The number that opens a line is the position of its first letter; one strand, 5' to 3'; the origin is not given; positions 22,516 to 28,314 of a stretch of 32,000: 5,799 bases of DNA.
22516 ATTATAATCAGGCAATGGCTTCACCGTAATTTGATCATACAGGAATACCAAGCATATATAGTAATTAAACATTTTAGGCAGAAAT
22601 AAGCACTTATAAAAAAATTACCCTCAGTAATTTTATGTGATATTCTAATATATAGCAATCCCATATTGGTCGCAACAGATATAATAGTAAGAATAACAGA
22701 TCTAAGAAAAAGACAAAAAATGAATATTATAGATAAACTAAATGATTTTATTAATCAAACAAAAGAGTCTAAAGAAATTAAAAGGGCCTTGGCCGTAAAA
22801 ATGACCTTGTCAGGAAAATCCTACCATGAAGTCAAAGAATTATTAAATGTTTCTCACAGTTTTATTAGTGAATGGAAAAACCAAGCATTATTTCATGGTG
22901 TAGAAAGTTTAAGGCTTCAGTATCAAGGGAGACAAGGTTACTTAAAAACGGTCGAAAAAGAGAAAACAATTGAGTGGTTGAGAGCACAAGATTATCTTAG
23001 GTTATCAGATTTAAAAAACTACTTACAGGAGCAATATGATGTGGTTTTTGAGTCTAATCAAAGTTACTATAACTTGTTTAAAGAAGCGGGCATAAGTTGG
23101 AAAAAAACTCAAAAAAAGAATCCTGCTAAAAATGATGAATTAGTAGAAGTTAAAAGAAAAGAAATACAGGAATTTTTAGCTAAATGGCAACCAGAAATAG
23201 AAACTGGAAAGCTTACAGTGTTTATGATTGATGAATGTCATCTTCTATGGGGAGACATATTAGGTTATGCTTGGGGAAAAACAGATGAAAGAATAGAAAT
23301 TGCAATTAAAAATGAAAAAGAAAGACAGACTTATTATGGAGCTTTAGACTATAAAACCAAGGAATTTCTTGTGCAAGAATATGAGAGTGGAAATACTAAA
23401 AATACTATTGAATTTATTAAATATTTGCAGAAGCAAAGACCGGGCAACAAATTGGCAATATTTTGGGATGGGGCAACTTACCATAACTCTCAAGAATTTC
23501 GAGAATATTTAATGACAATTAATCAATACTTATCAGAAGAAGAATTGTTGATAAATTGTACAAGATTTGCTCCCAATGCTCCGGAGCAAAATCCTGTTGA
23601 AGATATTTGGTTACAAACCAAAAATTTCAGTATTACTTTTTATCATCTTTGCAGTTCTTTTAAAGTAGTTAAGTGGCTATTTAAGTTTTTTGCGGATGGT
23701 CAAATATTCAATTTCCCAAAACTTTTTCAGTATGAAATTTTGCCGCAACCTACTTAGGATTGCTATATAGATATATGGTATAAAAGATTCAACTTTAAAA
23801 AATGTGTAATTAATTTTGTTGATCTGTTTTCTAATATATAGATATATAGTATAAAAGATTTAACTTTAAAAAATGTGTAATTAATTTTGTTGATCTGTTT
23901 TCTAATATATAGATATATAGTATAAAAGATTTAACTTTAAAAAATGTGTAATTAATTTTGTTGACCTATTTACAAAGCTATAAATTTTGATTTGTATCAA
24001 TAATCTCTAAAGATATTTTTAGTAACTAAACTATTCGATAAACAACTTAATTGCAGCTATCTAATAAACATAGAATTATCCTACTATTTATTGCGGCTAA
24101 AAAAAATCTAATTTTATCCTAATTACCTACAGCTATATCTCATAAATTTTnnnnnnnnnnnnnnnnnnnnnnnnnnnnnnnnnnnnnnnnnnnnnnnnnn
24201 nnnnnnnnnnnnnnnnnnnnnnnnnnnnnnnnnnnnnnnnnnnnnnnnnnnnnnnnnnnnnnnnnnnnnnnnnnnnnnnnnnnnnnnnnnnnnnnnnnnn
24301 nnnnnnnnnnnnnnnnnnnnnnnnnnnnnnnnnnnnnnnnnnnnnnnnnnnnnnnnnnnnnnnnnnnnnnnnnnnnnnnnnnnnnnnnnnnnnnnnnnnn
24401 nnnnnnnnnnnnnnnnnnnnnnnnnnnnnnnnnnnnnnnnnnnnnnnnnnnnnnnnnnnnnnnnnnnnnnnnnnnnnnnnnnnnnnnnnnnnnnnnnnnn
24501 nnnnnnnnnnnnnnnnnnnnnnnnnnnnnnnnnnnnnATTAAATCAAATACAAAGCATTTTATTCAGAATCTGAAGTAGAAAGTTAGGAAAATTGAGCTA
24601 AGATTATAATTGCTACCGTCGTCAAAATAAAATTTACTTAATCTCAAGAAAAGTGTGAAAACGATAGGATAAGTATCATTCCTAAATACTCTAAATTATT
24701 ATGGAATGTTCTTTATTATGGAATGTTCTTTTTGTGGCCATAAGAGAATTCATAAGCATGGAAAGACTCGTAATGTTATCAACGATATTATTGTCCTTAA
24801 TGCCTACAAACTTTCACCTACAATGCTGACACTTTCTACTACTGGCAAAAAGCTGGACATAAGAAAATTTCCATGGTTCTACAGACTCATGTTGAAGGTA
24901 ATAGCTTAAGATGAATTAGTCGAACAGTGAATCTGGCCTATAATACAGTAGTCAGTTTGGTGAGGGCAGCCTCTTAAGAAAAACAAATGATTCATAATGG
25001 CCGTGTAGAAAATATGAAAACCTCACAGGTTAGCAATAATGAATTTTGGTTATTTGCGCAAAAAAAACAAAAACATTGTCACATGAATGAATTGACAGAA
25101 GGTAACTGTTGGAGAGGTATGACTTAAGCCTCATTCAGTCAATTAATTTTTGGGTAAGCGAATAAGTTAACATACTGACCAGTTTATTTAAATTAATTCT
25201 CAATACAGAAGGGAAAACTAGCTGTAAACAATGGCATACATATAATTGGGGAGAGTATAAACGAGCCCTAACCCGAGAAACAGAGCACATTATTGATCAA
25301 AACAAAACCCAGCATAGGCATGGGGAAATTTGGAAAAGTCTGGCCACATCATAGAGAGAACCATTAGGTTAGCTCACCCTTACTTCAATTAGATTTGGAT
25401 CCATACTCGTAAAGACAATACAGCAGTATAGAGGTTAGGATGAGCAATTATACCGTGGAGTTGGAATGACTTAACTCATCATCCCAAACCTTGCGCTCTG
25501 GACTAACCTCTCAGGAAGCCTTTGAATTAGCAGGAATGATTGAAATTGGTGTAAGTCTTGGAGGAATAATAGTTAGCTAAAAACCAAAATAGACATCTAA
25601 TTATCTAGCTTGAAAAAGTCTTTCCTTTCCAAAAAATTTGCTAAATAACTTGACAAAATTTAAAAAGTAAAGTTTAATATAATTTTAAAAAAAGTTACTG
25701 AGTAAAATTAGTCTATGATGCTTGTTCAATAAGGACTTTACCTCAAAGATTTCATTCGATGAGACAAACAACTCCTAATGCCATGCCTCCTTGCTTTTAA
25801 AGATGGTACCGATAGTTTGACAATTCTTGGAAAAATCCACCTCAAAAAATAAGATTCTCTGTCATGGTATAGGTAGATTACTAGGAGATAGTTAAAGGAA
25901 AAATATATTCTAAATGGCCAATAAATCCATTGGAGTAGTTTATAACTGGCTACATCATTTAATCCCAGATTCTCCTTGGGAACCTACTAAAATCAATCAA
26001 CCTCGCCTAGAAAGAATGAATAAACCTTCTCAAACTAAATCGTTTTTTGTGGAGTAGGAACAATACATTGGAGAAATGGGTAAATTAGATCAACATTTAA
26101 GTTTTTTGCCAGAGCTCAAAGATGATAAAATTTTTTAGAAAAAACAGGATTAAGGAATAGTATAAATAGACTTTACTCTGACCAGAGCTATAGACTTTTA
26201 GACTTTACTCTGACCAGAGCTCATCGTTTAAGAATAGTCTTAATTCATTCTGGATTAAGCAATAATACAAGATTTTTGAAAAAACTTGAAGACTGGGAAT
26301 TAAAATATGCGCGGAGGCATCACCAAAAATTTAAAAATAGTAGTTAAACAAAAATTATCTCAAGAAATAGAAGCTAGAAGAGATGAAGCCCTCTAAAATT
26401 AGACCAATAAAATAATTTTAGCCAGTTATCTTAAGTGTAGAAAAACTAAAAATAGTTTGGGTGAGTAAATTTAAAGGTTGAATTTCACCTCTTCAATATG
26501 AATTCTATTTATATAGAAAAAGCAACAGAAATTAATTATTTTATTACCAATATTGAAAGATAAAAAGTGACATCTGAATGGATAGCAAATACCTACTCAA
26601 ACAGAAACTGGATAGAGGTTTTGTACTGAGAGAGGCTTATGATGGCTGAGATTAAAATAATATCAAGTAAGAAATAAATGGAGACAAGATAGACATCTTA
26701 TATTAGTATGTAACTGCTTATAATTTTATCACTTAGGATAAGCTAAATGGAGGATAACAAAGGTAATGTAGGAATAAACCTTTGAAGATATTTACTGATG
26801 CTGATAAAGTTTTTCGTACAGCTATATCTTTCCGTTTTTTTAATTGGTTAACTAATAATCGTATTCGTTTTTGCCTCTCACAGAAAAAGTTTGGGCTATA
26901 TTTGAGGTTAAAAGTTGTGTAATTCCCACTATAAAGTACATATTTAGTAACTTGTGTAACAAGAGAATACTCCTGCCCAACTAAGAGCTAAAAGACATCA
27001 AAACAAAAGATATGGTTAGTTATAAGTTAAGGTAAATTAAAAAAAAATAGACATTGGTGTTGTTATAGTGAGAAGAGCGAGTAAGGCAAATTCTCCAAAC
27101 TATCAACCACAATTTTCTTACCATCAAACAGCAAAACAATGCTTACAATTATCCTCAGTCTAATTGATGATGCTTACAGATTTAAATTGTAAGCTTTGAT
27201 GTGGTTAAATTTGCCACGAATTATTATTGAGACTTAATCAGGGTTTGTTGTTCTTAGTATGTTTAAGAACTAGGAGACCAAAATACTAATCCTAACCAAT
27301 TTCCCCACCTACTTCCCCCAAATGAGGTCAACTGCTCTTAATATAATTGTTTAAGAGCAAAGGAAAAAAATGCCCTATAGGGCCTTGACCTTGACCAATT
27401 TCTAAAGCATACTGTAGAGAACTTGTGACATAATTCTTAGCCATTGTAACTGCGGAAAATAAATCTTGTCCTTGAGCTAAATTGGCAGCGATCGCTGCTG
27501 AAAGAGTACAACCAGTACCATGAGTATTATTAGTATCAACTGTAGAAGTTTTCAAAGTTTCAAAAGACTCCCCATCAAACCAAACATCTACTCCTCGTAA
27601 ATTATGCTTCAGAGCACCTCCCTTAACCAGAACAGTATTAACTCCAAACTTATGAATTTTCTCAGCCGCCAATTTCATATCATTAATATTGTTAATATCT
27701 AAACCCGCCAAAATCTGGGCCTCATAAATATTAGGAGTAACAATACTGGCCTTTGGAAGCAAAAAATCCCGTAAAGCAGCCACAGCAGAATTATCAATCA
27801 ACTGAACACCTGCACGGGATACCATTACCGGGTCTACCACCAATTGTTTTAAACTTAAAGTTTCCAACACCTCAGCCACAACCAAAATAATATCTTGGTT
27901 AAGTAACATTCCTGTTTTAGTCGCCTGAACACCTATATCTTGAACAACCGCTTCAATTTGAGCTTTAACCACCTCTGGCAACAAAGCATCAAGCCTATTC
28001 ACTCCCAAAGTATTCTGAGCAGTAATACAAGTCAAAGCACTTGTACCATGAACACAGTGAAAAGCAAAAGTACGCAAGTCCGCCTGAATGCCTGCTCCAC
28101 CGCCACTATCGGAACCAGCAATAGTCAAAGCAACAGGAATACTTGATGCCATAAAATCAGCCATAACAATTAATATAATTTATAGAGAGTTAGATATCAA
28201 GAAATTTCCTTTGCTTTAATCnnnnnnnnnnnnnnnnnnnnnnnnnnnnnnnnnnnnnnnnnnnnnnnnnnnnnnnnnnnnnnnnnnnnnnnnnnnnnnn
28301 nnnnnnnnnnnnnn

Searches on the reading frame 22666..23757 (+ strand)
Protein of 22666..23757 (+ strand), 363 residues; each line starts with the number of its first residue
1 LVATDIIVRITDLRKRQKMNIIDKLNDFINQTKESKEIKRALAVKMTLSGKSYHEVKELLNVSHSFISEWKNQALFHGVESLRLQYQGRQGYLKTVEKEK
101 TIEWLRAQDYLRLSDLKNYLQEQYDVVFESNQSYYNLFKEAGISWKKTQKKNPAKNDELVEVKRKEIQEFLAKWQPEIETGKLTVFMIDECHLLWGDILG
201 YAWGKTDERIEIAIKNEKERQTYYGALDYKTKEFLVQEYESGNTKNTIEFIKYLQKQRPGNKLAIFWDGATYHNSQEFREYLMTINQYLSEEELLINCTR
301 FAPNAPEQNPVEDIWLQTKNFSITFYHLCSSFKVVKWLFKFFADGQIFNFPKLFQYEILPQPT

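Call 12: search_protein_families(library=pfam, proteins=[window:22666-23757:+])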
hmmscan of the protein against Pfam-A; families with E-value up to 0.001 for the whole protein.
window:22666-23757:+ (363 aa): 3 families
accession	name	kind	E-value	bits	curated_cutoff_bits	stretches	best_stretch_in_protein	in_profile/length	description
PF13358.12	DDE_3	-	3.6e-14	53.3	28.6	1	185-320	2-131/146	DDE superfamily endonuclease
PF13592.12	HTH_33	-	1.3e-10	41.1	25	1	108-166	2-59/60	Winged helix-turn helix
PF13384.12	HTH_23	-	0.00041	20.5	24.6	0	36-82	3-49/50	Homeodomain-like domain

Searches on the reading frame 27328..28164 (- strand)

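Call 12: search_protein_families(library=pfam, proteins=[window:27328-28164:-])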
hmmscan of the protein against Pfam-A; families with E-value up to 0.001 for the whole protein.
window:27328-28164:- (278 aa): 4 families
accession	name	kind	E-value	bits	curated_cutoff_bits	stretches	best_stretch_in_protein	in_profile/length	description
PF08543.17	Phos_pyr_kin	-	2.5e-91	305.9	27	1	19-263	1-245/246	Phosphomethylpyrimidine kinase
PF00294.29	PfkB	-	1e-11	45.2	25.8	1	95-244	146-284/302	pfkB family carbohydrate kinase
PF02110.20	HK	-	0.00015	21.7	27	1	153-273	129-240/247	Hydroxyethylthiazole kinase family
PF01256.23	Carb_kinase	-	0.00031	20.7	27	1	93-243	68-213/242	NAD(P)H-hydrate dehydratase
